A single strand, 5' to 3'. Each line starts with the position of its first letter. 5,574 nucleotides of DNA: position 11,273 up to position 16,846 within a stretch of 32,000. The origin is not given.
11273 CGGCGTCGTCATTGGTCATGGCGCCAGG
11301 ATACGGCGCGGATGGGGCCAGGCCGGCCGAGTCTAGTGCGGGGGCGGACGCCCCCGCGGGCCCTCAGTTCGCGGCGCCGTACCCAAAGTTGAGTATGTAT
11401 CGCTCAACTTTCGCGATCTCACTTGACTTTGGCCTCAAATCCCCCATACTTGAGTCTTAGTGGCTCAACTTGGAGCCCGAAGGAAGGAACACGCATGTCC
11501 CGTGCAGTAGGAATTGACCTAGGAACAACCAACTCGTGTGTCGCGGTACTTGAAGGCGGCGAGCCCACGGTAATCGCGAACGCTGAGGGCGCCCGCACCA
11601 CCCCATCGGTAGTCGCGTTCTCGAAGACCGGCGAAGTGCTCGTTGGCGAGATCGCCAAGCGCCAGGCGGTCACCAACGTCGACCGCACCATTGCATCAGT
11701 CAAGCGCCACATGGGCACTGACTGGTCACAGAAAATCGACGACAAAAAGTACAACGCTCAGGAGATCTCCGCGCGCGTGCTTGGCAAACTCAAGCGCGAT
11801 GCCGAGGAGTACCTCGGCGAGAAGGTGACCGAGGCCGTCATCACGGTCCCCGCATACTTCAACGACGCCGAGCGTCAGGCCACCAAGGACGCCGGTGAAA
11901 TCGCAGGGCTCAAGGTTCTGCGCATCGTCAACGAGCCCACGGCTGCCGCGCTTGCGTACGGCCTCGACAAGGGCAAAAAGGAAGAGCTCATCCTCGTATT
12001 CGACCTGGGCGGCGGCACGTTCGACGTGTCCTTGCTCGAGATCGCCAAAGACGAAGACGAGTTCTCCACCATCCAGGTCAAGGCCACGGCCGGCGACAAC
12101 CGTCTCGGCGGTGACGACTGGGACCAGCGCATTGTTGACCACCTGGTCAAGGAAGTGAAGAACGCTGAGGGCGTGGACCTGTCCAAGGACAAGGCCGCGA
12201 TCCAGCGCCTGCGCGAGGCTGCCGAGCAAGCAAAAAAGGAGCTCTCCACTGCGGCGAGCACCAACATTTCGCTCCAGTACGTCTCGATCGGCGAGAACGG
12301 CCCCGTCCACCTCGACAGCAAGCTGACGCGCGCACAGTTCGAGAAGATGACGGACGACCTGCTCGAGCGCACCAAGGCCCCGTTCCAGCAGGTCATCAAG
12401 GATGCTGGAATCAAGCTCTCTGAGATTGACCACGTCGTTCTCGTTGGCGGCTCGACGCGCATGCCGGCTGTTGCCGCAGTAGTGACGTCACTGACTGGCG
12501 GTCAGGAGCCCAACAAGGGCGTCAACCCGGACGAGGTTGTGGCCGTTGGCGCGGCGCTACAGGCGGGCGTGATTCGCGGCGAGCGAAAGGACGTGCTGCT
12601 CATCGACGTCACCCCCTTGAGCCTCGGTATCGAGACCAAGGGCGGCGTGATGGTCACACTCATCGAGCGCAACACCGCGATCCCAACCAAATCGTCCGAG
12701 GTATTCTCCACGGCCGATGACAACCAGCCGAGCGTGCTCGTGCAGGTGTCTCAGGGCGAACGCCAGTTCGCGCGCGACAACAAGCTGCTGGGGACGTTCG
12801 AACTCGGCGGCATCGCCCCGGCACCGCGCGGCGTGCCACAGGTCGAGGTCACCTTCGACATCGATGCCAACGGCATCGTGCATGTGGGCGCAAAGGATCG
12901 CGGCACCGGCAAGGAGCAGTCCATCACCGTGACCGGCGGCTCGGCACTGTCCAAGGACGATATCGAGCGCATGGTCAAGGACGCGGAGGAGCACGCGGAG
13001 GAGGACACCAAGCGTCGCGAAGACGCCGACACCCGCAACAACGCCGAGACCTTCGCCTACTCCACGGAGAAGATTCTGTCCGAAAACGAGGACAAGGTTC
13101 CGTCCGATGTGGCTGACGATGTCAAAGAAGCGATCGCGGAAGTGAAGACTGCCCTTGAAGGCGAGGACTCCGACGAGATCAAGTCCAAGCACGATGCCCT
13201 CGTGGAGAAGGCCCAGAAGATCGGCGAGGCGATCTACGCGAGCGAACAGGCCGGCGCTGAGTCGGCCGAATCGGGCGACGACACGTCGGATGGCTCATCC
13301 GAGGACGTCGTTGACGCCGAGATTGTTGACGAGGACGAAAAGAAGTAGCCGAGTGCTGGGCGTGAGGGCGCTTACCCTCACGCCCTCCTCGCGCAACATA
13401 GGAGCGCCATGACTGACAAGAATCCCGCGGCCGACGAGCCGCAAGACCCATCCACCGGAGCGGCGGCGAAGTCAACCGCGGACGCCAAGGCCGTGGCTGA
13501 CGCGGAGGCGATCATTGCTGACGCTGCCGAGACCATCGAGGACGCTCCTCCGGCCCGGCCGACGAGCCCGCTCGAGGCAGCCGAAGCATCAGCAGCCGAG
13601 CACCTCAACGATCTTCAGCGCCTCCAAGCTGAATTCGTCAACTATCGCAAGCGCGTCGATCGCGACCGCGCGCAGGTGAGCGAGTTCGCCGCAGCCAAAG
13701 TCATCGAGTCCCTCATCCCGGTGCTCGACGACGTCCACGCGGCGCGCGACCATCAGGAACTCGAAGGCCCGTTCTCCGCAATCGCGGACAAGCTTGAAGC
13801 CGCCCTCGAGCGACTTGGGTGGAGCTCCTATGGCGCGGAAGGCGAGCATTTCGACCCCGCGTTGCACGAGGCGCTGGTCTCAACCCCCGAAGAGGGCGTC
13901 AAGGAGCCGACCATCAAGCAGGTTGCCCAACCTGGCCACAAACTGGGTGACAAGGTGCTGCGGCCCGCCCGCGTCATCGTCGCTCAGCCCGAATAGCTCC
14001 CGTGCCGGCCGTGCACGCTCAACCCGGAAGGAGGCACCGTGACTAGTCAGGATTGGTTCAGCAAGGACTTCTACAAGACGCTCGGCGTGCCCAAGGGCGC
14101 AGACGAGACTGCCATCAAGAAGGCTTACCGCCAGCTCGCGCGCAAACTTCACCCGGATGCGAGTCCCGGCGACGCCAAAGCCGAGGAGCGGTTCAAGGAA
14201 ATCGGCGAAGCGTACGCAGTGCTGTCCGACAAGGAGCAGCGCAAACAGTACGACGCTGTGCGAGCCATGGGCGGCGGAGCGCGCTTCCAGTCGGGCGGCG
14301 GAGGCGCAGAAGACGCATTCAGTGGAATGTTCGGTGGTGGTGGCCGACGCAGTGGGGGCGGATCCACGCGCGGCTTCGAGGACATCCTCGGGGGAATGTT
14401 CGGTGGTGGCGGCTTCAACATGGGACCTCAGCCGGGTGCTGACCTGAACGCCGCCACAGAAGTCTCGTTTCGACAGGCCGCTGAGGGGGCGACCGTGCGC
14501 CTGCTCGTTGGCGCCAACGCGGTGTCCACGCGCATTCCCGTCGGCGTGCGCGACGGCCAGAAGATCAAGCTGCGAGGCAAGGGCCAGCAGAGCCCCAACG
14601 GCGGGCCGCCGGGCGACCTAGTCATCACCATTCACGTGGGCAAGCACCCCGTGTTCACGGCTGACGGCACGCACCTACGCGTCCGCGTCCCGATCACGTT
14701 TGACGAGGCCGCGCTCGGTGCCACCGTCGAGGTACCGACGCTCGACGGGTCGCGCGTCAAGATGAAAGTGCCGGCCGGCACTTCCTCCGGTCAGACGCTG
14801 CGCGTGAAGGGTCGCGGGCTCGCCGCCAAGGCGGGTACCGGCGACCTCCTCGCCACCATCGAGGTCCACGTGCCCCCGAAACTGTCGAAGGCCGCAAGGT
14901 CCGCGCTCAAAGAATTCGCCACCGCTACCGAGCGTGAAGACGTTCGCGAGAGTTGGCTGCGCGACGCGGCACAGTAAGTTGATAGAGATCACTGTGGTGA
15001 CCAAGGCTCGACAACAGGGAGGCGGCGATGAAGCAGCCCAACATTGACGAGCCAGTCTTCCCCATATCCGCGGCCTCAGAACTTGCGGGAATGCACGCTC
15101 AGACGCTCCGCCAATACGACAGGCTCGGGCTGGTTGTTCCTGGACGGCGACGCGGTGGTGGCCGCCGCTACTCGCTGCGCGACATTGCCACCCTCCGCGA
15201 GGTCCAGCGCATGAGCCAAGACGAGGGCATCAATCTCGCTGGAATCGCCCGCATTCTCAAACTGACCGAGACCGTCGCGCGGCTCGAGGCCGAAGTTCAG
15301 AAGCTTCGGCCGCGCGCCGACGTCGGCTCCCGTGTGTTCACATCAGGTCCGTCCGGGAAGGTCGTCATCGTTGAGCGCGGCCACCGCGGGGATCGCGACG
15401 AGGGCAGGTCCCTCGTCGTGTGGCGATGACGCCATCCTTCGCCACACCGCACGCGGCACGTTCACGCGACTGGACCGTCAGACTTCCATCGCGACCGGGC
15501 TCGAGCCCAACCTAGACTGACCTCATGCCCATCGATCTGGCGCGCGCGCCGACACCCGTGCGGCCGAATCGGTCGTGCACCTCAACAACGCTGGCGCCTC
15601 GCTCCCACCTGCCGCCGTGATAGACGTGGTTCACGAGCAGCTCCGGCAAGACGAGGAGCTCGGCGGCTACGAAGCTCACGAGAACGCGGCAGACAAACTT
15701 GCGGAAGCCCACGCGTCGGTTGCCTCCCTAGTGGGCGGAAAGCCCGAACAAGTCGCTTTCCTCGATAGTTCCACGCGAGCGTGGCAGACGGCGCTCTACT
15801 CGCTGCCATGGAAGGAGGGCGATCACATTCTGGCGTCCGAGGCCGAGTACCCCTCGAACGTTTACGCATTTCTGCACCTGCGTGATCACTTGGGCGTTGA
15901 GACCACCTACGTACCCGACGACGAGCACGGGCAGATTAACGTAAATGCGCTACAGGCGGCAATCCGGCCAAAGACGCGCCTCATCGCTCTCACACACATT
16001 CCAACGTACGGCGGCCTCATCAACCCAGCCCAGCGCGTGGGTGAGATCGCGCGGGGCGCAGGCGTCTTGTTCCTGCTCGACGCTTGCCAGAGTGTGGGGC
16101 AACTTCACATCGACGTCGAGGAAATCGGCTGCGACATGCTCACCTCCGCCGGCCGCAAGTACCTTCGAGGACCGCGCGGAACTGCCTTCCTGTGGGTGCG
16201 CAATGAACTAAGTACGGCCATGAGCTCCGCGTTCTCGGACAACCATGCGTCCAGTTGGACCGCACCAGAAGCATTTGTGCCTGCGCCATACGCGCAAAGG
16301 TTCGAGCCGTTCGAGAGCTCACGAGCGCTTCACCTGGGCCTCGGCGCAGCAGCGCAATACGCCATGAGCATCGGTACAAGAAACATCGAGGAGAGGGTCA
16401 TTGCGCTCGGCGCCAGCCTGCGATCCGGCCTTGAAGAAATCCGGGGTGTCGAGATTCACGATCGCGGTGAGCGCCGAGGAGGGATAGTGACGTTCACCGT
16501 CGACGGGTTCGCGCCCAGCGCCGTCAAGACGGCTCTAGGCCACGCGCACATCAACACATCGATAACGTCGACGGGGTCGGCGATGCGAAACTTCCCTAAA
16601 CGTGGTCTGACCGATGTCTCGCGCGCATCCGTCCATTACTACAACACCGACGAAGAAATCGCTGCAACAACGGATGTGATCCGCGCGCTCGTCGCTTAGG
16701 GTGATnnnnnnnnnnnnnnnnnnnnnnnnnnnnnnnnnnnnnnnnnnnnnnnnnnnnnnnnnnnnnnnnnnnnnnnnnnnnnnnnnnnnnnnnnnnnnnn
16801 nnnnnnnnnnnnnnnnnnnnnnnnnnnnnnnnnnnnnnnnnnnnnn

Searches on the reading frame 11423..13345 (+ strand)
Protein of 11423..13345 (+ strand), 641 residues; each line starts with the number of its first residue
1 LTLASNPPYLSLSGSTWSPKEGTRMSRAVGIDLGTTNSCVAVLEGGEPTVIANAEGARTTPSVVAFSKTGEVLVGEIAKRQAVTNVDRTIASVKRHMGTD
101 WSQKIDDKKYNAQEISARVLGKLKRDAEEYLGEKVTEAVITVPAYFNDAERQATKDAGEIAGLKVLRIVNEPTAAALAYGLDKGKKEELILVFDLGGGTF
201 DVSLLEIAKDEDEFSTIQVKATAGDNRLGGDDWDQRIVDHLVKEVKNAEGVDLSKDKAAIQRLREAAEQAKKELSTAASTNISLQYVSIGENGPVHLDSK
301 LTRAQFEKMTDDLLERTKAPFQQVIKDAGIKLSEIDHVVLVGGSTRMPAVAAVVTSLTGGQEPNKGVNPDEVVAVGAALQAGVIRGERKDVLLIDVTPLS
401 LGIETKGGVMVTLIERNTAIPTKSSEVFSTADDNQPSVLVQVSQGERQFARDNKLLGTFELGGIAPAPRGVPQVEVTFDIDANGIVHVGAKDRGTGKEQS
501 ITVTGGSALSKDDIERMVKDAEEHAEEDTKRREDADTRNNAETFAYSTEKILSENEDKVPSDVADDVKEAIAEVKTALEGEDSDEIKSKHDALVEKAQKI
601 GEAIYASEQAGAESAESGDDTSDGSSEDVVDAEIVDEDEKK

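Call 84: search_protein_families(library=pfam, proteins=[window:11423-13345:+], max_evalue=0.00001)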
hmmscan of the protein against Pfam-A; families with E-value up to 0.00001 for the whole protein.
window:11423-13345:+ (641 aa): 2 families
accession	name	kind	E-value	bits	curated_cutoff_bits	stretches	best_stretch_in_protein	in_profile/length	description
PF00012.26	HSP70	-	1.1e-237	790.5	20.6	2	104-605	102-598/599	Hsp70 protein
PF06723.19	MreB_Mbl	-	7.8e-13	48.4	27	1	27-377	2-315/327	MreB/Mbl protein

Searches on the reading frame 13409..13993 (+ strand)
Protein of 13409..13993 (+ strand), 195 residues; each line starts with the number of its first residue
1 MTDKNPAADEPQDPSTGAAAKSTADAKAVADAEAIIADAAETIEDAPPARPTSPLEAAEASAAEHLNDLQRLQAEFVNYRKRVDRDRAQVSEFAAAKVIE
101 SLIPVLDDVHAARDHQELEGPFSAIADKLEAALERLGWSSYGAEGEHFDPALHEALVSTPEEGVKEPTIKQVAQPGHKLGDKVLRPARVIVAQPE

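Call 84: search_protein_families(library=pfam, proteins=[window:13409-13993:+], max_evalue=0.00001)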
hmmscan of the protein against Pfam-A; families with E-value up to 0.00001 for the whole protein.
window:13409-13993:+ (195 aa): 1 family
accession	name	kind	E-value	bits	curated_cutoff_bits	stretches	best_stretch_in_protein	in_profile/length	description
PF01025.24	GrpE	-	2.5e-31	109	25.8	1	47-193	12-165/165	GrpE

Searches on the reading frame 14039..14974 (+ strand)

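Call 84: search_protein_families(library=pfam, proteins=[window:14039-14974:+], max_evalue=0.00001)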
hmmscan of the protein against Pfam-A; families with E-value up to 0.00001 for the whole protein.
window:14039-14974:+ (312 aa): 2 families
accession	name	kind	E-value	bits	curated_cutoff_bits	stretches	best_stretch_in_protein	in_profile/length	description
PF01556.23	DnaJ_C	-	2.9e-40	138.2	26.6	1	138-279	3-152/152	DnaJ C terminal domain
PF00226.36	DnaJ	-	1.3e-26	92.9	27.8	1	10-72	1-63/63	DnaJ domain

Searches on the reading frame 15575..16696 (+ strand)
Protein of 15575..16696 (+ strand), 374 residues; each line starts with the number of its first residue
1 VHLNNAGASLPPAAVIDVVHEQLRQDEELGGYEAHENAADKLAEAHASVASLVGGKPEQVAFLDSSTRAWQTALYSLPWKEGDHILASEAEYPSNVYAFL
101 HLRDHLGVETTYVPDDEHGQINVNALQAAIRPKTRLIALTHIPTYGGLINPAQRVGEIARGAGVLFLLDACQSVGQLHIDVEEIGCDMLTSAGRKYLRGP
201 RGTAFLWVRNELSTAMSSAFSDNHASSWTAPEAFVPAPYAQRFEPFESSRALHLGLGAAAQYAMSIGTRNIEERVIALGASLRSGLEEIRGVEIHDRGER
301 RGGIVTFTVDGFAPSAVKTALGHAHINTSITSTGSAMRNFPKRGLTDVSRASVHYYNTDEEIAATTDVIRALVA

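Call 84: search_protein_families(library=pfam, proteins=[window:15575-16696:+], max_evalue=0.00001)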
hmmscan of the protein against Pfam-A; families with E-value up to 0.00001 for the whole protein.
window:15575-16696:+ (374 aa): 3 families
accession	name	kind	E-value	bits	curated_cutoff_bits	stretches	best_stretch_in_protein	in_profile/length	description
PF00266.25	Aminotran_5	-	3.9e-61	207.5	21.5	1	3-363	3-369/371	Aminotransferase class-V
PF01041.23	DegT_DnrJ_EryC1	-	4.5e-09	36.4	19.8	1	60-176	42-152/360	DegT/DnrJ/EryC1/StrS aminotransferase family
PF01053.26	Cys_Met_Meta_PP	-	5.9e-09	35.4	27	1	48-200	60-203/381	Cys/Met metabolism PLP-dependent enzyme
